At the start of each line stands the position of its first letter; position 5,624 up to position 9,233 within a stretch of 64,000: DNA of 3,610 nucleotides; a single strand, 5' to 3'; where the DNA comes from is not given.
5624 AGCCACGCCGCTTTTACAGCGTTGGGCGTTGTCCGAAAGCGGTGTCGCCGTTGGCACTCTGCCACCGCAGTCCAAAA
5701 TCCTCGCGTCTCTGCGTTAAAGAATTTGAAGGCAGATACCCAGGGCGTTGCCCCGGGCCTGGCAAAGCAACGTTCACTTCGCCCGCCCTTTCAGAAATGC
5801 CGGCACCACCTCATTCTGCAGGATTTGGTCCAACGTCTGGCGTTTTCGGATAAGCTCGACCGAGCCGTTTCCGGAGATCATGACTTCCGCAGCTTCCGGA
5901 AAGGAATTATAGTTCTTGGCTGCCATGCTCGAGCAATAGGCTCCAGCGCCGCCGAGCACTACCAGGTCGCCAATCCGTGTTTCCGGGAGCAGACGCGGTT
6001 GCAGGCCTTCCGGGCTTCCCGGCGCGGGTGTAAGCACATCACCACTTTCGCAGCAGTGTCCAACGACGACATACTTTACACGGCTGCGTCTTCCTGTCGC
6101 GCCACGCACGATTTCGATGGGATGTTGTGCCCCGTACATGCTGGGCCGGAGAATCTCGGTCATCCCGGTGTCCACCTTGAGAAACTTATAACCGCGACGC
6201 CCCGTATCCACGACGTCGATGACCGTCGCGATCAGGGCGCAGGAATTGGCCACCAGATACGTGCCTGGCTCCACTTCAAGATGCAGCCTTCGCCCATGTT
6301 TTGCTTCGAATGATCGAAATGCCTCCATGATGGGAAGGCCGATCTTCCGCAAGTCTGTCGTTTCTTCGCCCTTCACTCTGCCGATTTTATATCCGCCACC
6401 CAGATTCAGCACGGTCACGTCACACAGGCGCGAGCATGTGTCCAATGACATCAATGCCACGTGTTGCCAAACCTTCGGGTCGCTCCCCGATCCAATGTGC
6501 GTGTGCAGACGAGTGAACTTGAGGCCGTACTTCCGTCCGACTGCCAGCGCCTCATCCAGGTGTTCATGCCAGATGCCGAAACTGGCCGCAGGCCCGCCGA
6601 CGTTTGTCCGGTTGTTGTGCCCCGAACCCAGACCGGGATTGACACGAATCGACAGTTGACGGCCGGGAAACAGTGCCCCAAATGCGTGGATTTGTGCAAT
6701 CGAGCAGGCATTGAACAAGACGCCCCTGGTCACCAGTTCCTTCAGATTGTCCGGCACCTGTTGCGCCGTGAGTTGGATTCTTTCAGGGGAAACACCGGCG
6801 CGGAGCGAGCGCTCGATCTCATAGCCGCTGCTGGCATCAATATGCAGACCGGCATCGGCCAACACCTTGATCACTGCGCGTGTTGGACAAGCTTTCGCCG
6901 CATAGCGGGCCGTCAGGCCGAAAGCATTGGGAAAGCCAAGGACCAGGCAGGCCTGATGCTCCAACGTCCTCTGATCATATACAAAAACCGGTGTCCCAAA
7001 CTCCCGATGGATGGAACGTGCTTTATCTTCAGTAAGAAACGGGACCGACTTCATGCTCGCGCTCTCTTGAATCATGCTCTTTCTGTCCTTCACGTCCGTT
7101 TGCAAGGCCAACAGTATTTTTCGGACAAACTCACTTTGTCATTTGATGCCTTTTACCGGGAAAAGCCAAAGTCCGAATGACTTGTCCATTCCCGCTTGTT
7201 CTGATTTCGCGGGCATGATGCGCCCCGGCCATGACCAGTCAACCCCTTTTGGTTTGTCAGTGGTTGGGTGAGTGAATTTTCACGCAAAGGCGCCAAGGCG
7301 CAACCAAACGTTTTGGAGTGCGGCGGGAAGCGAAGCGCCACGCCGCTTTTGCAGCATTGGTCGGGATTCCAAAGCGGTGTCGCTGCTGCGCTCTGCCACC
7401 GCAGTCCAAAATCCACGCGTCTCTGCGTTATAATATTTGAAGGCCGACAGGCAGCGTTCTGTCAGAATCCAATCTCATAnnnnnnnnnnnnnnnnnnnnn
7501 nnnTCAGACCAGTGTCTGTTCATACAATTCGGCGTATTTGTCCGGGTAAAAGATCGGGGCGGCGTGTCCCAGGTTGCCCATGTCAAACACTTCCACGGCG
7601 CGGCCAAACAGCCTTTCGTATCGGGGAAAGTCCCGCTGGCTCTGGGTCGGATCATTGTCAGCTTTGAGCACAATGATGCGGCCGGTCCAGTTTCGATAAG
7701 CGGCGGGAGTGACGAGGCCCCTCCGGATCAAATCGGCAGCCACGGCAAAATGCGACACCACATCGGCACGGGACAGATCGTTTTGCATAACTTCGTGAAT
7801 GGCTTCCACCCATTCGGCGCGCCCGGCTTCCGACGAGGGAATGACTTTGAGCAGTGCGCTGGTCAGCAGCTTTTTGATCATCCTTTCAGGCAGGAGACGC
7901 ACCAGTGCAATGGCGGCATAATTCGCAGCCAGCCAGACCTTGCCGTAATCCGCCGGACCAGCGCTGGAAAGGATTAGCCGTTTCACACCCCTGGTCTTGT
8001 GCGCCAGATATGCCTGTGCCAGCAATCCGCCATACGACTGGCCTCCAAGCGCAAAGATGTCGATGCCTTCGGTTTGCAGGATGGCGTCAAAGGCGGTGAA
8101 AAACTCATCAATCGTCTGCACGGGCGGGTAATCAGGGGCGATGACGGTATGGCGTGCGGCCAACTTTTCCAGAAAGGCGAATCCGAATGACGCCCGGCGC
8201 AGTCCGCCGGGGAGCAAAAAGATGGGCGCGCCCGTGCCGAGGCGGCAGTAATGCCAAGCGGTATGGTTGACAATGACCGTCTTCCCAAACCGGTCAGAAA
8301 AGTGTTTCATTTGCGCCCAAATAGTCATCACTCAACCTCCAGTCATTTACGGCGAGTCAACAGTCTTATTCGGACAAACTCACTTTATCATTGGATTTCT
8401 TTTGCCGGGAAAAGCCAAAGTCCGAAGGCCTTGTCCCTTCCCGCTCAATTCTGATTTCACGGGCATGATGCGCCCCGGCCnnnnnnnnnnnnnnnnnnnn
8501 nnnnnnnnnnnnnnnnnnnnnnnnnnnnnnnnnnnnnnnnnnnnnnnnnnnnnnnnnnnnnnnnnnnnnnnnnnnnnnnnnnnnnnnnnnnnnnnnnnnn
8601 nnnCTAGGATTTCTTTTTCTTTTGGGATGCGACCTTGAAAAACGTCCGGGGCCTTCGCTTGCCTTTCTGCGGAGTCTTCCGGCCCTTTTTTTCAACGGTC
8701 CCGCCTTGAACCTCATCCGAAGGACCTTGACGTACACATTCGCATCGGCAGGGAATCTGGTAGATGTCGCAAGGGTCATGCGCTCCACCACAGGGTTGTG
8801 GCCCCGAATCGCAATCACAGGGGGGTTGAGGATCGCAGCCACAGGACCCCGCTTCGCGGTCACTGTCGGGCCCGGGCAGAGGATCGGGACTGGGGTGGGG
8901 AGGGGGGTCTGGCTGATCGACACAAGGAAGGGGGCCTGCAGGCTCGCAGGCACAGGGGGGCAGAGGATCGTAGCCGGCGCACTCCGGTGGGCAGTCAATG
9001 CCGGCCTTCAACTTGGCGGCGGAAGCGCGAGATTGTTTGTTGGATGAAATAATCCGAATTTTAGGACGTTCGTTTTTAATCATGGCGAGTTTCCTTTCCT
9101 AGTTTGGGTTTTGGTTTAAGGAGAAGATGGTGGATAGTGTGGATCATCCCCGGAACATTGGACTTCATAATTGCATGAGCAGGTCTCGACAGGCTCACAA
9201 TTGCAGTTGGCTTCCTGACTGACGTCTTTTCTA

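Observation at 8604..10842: Radical-SAM/SPASM maturase followed by two Lys-leader, CxC-rich peptides: a candidate new RiPP family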

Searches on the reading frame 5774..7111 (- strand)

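Call 3: search_protein_families(library=ncbifam, proteins=[window:5774-7111:-], max_evalue=0.01)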
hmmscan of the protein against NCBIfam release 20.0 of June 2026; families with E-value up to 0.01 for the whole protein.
window:5774-7111:- (445 aa): 6 families
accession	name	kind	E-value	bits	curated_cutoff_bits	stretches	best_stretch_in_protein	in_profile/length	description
TIGR01048.1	lysA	equivalog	9e-79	264.9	297.9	1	25-435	10-417/417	diaminopimelate decarboxylase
NF006515.0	PRK08961.1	equivalog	1.2e-59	202.2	802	1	15-412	477-859/861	bifunctional aspartate kinase/diaminopimelate decarboxylase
TIGR03099.1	dCO2ase_PEP1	hypoth_equivalog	7.2e-33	114.2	478.45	1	36-412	20-398/398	pyridoxal-dependent decarboxylase, exosortase A system-associated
NF052544.1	OrLyDeCDokD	equivalog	7.1e-19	67.7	700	1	32-435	34-460/461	ornithine/lysine decarboxylase DokD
TIGR01047.1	nspC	equivalog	8e-12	44.3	409.05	1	40-361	3-318/380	carboxynorspermidine decarboxylase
NF041039.1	FslC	exception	5.4e-08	32.1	500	1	254-426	261-417/418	rhizoferrin biosystnesis N-citrylornithine decarboxylase FslC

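Call 4: search_protein_families(library=pfam, proteins=[window:5774-7111:-], max_evalue=0.01)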
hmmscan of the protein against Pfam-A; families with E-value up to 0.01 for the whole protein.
window:5774-7111:- (445 aa): 2 families
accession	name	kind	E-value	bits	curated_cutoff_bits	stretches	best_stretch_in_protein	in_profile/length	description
PF02784.22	Orn_Arg_deC_N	-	5.8e-30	104.9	23.4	1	66-288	18-247/247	Pyridoxal-dependent decarboxylase, pyridoxal binding domain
PF00278.28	Orn_DAP_Arg_deC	-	2.5e-17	63.4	23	1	82-390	5-95/95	Pyridoxal-dependent decarboxylase, C-terminal sheet domain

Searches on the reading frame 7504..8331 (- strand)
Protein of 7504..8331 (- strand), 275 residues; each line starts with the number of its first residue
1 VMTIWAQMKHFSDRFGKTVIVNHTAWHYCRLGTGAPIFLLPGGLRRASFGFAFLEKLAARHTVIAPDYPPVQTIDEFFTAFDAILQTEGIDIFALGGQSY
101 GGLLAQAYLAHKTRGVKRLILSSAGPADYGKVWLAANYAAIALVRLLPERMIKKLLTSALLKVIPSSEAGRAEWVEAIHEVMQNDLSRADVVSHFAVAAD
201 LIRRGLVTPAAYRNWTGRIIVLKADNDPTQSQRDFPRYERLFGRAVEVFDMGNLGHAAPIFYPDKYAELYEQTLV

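Call 3: search_protein_families(library=ncbifam, proteins=[window:7504-8331:-], max_evalue=0.01)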
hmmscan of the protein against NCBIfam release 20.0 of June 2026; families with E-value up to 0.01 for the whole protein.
window:7504-8331:- (275 aa): 6 families
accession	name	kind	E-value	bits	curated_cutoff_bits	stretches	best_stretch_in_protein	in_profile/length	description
TIGR01250.1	pro_imino_pep_2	subfamily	4.5e-06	26.4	167.65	1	66-124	69-129/288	proline iminopeptidase-family hydrolase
NF045945.1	ProImpepLactob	equivalog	3.7e-05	23.3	400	1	72-145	78-150/293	proline iminopeptidase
NF050089.1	i_nPHAscl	equivalog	0.00044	19.4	300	1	37-124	21-117/288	intracellular short-chain-length polyhydroxyalkanoate depolymerase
NF011457.0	PRK14875.1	equivalog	0.004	16.2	307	1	18-125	114-233/372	acetoin dehydrogenase dihydrolipoyllysine-residue acetyltransferase subunit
NF051488.1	bifunc_PcaDC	exception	0.0045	16.2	390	1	71-126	58-113/375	bifunctional 3-oxoadipate enol-lactonase/4-carboxymuconolactone decarboxylase PcaDC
NF006449.0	PRK08775.1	equivalog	0.0075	15.2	296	0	72-143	120-193/344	homoserine O-succinyltransferase MetX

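Call 4: search_protein_families(library=pfam, proteins=[window:7504-8331:-], max_evalue=0.01)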
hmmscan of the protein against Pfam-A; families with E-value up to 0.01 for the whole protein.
window:7504-8331:- (275 aa): 3 families
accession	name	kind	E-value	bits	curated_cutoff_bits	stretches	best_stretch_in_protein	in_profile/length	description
PF12697.13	Abhydrolase_6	-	3.8e-12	47.8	26.3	1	37-268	1-216/217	Alpha/beta hydrolase family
PF00561.26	Abhydrolase_1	-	1.1e-06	28.9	25.8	1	75-143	53-119/245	alpha/beta hydrolase fold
PF12146.15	Hydrolase_4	-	3.2e-05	23.8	27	1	74-169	59-139/239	Serine aminopeptidase, S33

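Call 85: search_protein_families(library=padloc, proteins=[window:7504-8331:-], max_evalue=0.001)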
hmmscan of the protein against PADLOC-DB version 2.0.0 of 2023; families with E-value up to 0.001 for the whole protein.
window:7504-8331:- (275 aa): 0 families

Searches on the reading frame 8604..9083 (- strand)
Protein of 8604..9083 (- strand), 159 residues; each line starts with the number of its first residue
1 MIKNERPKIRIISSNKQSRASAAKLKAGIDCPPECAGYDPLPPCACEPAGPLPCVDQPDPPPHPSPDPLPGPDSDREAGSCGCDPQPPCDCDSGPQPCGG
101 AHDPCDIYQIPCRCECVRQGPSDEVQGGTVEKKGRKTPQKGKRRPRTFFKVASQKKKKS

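Call 3: search_protein_families(library=ncbifam, proteins=[window:8604-9083:-], max_evalue=0.01)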
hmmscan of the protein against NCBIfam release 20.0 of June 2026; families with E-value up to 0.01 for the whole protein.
window:8604-9083:- (159 aa): 0 families

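Call 4: search_protein_families(library=pfam, proteins=[window:8604-9083:-], max_evalue=0.01)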
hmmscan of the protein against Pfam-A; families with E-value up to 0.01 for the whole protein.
window:8604-9083:- (159 aa): 0 families

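Call 32: find_homologous_proteins(query=A3, max_evalue=0.001)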
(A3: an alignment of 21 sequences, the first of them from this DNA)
Query A3 (21 sequences) (159 aa, profile of the alignment): 8 proteins with E <= 0.001 among 928 candidates.
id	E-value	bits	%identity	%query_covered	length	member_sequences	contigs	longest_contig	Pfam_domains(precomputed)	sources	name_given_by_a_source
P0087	3.1e-17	81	-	-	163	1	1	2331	-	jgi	jgi:hypothetical protein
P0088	4.1e-17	80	99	100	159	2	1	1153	-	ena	-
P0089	3.8e-16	77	30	97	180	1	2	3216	-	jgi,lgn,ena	-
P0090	7.1e-14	70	30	60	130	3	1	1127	-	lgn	-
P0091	4.7e-10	58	34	35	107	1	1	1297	-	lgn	-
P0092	7.4e-9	54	58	12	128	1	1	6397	-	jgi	jgi:hypothetical protein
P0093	2.8e-8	52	58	12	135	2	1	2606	-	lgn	-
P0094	5.3e-6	44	-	-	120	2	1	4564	-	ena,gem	-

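Call 34: find_encoding_contigs(protein=P0091, flank=3000, max_places=3)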
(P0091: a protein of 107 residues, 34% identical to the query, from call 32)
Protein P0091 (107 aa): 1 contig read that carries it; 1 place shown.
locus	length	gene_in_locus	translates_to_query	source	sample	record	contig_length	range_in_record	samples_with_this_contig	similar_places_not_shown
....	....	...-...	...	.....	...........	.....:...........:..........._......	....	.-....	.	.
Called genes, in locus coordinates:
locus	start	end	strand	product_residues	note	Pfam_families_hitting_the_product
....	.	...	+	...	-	?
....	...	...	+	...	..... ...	-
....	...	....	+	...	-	-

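Call 37: search_protein_families(library=ncbifam, alignment_id=A3, max_evalue=10)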
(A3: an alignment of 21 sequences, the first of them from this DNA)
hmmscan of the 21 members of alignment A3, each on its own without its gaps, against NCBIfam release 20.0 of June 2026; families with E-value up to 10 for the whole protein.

A. member 1, seq(159 aa): 0 families

B. families by the number of members that match (of 21 scanned): 4 families
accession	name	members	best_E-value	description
NF040983.1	BimA_second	3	0.49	trimeric autotransporter actin-nucleating factor BimA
NF033178.1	auto_BigA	2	0.14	autotransporter adhesin BigA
NF008026.0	PRK10756.1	1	0.072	protein CreA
NF007615.0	PRK10263.1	1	2.5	DNA translocase FtsK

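Call 47: search_protein_families(library=pfam, alignment_id=A3, max_evalue=1)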
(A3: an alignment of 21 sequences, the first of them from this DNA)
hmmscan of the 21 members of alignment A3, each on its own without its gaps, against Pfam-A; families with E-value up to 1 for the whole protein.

A. member 1, seq(159 aa): 0 families

B. families by the number of members that match (of 21 scanned): 1 family
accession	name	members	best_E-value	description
PF06346.17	Drf_FH1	2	0.00038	Formin Homology Region 1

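Call 65: search_solved_structures(query=A3, max_evalue=10, show_alignments=3)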
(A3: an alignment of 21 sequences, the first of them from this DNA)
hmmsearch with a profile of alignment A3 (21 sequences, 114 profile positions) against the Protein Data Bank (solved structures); distinct sequences matched with E-value up to 10: 0.

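Call 74: predict_structure(alignment_id=A6)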
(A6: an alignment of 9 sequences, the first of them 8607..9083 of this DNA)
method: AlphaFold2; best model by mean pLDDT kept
length: 159 residues; sequences in the alignment: 9
mean_pLDDT: 53.1   pTM: 0.15
mean pLDDT of the five models: 53.1, 50.3, 49.0, 48.8, 47.0
residues with pLDDT >= 90: 0; 70-90: 17; 50-70: 63; < 50: 79
segments of 3 or more residues with pLDDT < 50: 28-32, 34-38, 44-48, 53-55, 78-101, 103-106, 112-121, 126-131
pLDDT, mean of each block of 10 residues (from residue 1): 63 55 48 50 48 53 64 49 43 43 48 46 48 54 70 69
secondary structure, 60 per line:
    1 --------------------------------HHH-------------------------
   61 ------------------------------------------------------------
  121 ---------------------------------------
elements in order:

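Call 83: search_protein_representatives(alignment_id=A6)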
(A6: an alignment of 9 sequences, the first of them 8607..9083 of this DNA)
Query: 9 sequences, 141 profile positions. Proteins with E-value up to 0.001 (for the whole library): 28; up to 1e-10: 5; up to 1e-30: 1. The best 28 are listed.
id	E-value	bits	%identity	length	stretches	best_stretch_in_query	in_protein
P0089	8.0e-37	143.0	-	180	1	1-140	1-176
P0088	4.7e-27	111.3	-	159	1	1-141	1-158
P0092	1.8e-26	109.4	-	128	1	2-141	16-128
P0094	9.8e-24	100.5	-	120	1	3-137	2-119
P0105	3.4e-11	59.9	-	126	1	3-136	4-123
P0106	2.9e-10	56.9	-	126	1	1-139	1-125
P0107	3.3e-10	56.7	-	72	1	2-66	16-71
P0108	1.2e-09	54.9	-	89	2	1-39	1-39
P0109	3.9e-09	53.2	-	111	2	71-138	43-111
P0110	4.7e-09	52.9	-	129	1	1-138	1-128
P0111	1.2e-08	51.7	-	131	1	6-139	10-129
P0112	1.2e-08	51.7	-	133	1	3-137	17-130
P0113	9.7e-08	48.7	-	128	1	6-138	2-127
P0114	2.2e-07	47.6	-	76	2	90-140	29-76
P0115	2.5e-07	47.4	-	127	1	7-136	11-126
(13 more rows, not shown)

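Call 85: search_protein_families(library=padloc, proteins=[window:8604-9083:-], max_evalue=0.001)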
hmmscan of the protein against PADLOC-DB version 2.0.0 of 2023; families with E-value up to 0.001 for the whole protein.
window:8604-9083:- (159 aa): 0 families
